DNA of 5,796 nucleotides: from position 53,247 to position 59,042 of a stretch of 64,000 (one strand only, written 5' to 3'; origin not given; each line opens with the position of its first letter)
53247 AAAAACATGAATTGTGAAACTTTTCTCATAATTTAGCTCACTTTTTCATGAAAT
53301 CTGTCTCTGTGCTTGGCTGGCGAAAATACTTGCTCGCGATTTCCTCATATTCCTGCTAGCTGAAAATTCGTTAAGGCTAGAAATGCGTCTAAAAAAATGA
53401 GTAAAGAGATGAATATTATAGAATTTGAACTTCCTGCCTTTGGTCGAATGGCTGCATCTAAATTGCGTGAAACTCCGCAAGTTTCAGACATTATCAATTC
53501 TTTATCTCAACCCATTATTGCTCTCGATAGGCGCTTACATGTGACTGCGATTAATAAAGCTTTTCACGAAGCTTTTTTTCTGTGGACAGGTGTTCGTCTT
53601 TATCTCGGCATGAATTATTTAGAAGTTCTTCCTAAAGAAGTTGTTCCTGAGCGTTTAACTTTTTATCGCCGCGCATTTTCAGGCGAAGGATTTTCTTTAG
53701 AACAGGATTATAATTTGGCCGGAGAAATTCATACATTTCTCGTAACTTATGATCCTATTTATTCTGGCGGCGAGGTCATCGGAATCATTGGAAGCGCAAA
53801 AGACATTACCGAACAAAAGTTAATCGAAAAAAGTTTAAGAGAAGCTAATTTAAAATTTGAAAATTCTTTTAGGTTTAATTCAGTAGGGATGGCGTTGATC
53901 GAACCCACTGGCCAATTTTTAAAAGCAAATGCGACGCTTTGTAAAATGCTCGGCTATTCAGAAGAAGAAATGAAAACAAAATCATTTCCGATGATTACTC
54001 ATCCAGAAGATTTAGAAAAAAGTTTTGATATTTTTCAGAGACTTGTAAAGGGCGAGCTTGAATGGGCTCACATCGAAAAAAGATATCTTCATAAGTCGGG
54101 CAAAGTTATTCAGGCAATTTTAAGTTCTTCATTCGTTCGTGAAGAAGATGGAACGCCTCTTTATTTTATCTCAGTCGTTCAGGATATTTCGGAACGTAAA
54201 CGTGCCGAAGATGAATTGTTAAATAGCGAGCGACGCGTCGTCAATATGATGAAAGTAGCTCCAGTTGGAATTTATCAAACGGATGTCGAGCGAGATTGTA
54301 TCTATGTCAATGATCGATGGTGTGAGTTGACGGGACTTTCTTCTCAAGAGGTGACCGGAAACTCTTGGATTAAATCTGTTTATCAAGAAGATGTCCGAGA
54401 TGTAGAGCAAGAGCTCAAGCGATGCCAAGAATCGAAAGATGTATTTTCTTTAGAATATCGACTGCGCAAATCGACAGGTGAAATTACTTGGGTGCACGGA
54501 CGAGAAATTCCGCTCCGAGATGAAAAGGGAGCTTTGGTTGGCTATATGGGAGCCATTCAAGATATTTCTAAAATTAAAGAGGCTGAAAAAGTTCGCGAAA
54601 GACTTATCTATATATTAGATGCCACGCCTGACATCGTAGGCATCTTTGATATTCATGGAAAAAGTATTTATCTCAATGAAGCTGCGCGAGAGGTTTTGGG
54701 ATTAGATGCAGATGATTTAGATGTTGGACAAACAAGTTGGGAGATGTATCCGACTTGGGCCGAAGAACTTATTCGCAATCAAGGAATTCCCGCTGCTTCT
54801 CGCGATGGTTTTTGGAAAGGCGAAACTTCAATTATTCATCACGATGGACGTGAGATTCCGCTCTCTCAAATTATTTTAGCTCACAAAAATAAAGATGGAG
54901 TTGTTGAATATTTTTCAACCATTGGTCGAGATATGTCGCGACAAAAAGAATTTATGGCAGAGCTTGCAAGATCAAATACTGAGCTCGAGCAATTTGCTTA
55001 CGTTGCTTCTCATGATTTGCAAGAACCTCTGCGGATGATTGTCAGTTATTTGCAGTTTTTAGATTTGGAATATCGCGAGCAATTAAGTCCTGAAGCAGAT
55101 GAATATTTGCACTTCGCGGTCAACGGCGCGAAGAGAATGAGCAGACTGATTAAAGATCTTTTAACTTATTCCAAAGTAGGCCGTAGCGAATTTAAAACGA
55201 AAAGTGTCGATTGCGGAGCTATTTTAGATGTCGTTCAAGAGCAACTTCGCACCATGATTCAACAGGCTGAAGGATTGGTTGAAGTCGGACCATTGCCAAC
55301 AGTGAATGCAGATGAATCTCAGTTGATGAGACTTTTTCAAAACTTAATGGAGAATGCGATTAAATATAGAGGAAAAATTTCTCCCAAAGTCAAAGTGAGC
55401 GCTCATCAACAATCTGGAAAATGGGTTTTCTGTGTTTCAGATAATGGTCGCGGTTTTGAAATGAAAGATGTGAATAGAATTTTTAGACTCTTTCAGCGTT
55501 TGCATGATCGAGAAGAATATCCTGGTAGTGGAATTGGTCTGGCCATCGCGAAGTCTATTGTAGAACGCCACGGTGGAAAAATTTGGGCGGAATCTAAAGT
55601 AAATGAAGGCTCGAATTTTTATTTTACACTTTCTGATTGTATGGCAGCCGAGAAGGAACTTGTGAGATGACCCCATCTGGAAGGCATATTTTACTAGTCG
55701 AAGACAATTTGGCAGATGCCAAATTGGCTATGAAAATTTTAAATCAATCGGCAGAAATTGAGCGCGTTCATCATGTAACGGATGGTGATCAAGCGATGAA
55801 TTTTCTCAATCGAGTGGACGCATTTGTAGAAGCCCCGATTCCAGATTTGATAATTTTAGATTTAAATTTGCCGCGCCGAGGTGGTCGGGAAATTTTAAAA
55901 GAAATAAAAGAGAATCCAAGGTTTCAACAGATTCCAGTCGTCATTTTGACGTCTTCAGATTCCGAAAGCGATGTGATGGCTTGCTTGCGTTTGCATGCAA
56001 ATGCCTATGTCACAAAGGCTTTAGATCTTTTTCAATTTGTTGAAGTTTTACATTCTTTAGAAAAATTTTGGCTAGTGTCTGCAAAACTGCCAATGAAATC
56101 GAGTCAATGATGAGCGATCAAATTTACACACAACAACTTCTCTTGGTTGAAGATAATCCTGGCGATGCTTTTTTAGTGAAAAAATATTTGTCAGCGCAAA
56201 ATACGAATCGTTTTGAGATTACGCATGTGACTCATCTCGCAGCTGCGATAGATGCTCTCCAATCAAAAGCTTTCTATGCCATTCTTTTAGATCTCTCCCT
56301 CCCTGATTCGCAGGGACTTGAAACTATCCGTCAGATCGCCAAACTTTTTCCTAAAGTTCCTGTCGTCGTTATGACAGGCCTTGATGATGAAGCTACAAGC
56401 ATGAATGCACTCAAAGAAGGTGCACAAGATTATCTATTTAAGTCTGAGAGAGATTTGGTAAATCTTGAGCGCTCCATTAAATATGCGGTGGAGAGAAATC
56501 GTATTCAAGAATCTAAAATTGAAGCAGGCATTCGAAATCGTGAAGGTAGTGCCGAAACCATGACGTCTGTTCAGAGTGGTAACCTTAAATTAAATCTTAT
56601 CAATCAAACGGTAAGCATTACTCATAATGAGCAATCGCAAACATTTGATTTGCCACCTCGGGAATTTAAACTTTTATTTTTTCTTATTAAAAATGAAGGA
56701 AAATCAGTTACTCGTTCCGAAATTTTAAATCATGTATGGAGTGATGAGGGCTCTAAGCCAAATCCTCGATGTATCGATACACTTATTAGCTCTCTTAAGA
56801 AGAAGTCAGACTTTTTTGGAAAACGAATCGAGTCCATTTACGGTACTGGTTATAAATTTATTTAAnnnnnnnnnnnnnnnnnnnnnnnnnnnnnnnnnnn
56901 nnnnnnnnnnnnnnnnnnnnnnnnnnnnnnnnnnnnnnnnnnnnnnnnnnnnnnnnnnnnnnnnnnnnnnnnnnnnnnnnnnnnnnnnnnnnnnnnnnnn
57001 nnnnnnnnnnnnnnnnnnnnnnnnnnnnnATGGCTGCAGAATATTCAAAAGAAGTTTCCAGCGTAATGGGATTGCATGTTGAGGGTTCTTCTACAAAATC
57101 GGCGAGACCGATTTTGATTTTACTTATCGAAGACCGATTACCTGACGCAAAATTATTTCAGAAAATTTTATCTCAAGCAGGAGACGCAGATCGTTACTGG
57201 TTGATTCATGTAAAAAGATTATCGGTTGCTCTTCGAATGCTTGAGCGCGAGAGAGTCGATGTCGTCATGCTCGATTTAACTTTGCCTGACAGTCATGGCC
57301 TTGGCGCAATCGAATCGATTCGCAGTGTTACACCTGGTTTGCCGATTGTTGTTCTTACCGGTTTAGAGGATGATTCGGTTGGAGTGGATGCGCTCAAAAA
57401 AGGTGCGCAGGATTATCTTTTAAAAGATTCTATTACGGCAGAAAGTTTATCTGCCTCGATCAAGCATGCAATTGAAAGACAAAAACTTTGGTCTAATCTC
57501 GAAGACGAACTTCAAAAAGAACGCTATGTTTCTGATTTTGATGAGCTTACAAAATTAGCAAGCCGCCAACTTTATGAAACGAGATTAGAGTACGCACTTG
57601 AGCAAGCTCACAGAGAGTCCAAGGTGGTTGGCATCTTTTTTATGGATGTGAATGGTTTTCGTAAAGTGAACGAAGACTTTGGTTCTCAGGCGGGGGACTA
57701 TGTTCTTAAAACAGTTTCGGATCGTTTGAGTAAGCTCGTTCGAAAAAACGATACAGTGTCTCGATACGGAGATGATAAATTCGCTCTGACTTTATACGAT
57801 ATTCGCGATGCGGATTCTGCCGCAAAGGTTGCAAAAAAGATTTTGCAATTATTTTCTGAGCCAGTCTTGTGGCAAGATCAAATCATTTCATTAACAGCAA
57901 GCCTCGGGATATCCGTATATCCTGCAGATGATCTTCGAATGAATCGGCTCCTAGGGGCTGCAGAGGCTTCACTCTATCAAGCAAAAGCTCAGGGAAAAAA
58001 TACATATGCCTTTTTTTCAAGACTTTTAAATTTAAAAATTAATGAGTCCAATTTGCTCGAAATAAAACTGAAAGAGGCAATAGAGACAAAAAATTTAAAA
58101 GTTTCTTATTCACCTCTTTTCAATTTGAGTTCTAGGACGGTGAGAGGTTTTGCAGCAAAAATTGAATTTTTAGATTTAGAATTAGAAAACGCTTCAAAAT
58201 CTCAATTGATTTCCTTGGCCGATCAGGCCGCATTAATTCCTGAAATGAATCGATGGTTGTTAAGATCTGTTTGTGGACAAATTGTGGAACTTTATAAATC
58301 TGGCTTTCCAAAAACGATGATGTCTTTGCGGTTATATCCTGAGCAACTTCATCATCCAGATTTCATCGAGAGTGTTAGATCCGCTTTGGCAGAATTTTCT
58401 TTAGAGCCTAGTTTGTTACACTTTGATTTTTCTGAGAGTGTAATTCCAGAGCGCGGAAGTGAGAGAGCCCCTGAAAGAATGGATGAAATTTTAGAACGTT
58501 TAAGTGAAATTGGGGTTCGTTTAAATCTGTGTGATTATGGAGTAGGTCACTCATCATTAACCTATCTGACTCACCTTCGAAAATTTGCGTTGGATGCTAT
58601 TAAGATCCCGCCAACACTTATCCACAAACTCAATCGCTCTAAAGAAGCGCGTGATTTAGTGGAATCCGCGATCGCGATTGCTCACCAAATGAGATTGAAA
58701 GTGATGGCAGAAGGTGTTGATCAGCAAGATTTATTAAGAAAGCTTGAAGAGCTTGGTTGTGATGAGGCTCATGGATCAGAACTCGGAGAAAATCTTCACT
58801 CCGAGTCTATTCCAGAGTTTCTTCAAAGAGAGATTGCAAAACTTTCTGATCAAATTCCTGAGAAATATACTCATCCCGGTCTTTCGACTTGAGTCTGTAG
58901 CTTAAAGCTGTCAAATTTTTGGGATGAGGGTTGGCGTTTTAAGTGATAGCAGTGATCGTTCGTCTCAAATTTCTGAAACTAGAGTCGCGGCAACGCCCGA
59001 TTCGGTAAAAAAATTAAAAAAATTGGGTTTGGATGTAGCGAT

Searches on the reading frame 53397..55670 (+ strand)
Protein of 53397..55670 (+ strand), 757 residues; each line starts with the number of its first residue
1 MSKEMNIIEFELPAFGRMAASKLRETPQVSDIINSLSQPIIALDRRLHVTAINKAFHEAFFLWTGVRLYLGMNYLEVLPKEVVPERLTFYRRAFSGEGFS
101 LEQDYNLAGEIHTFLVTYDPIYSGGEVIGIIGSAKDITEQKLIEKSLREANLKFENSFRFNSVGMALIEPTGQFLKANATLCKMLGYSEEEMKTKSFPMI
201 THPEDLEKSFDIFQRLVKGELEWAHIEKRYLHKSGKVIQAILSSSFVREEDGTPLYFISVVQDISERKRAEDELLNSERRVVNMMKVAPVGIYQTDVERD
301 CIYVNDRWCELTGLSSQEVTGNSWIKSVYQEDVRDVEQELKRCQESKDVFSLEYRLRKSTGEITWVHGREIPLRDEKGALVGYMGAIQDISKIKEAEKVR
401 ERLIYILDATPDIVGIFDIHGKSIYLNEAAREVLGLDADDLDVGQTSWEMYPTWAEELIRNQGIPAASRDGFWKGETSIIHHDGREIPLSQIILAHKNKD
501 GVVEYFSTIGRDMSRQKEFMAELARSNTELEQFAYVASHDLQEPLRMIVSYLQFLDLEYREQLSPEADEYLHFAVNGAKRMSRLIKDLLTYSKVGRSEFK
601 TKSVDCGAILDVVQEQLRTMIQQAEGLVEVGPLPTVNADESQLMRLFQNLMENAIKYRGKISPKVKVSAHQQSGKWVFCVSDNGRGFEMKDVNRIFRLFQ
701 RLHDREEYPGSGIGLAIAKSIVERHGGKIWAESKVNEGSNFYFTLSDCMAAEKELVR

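Call 18: search_protein_families(library=pfam, proteins=[window:53397-55670:+])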
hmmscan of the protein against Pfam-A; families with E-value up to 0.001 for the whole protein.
window:53397-55670:+ (757 aa): 9 families
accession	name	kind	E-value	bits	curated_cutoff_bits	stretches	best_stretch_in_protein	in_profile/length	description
PF08448.16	PAS_4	-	5.4e-41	139.7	23.1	4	34-141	2-109/110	PAS fold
PF08447.18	PAS_3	-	9.9e-40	135.2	25.6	2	302-386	2-88/89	PAS fold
PF00989.32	PAS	-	1.8e-38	131.4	22.6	3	281-390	3-113/113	PAS fold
PF13426.13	PAS_9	-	1.2e-36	125.5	27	3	290-391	2-102/103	PAS domain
PF02518.31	HATPase_c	-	1.9e-25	89.9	26.4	1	639-745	2-107/111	Histidine kinase-, DNA gyrase B-, and HSP90-like ATPase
PF13188.13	PAS_8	-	6.2e-19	67.6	21.8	1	284-328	6-50/65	PAS domain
PF00512.31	HisKA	-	1.1e-11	45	26.9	1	530-594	2-63/66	His Kinase A (phospho-acceptor) domain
PF14598.12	PAS_11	-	5.3e-07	30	25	1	311-374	24-87/109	PAS domain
PF12860.13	PAS_7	-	0.00014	22.5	27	0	33-61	1-29/115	PAS fold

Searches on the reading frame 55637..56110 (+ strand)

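Call 18: search_protein_families(library=pfam, proteins=[window:55637-56110:+])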
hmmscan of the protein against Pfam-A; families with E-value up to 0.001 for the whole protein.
window:55637-56110:+ (157 aa): 1 family
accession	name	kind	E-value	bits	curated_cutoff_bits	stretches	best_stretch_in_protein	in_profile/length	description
PF00072.30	Response_reg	-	1.5e-19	70.6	30.2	1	18-136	1-108/111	Response regulator receiver domain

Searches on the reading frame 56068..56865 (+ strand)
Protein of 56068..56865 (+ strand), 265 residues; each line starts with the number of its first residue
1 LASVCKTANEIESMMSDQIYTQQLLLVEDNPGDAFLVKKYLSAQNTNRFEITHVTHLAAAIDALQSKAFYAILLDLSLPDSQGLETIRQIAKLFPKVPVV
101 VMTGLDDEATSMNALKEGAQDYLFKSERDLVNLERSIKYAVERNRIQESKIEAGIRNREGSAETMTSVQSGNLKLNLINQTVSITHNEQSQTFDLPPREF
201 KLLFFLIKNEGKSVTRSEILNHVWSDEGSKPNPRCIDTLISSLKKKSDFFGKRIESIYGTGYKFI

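Call 18: search_protein_families(library=pfam, proteins=[window:56068-56865:+])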
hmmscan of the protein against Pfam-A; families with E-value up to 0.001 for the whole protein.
window:56068-56865:+ (265 aa): 2 families
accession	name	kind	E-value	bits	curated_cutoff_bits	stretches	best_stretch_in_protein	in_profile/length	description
PF00072.30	Response_reg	-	5.9e-19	68.7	30.2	1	25-127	2-101/111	Response regulator receiver domain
PF00486.34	Trans_reg_C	-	3.8e-15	56.2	26.2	1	191-264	2-77/77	Transcriptional regulatory protein, C terminal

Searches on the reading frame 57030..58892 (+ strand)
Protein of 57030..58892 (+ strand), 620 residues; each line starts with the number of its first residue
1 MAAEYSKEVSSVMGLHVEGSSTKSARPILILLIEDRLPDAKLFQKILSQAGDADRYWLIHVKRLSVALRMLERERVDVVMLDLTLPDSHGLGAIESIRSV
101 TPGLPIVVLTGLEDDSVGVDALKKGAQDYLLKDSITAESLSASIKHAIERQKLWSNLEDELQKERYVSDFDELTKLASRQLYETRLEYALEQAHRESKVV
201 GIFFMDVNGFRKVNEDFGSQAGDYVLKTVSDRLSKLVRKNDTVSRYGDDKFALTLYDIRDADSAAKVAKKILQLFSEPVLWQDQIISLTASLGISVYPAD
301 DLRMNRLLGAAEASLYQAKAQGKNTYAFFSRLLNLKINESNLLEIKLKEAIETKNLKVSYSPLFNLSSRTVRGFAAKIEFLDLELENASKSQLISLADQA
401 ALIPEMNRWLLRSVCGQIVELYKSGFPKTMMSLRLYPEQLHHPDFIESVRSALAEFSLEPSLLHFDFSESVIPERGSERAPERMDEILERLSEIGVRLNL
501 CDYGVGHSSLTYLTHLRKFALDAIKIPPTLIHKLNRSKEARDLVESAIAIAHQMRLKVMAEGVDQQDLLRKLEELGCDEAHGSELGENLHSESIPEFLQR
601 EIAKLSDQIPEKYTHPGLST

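Call 42: search_protein_families(library=pfam, proteins=[window:57030-58892:+], max_evalue=0.00001)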
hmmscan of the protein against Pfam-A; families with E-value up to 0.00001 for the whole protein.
window:57030-58892:+ (620 aa): 3 families
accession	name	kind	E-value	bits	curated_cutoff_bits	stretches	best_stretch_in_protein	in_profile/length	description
PF00563.25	EAL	-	5.1e-45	154.1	31.3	1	347-584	4-232/236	EAL domain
PF00990.26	GGDEF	-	1.4e-39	135.9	23.8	1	169-324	2-160/161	Diguanylate cyclase, GGDEF domain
PF00072.30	Response_reg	-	5.6e-16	59.1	30.2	1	30-140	1-106/111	Response regulator receiver domain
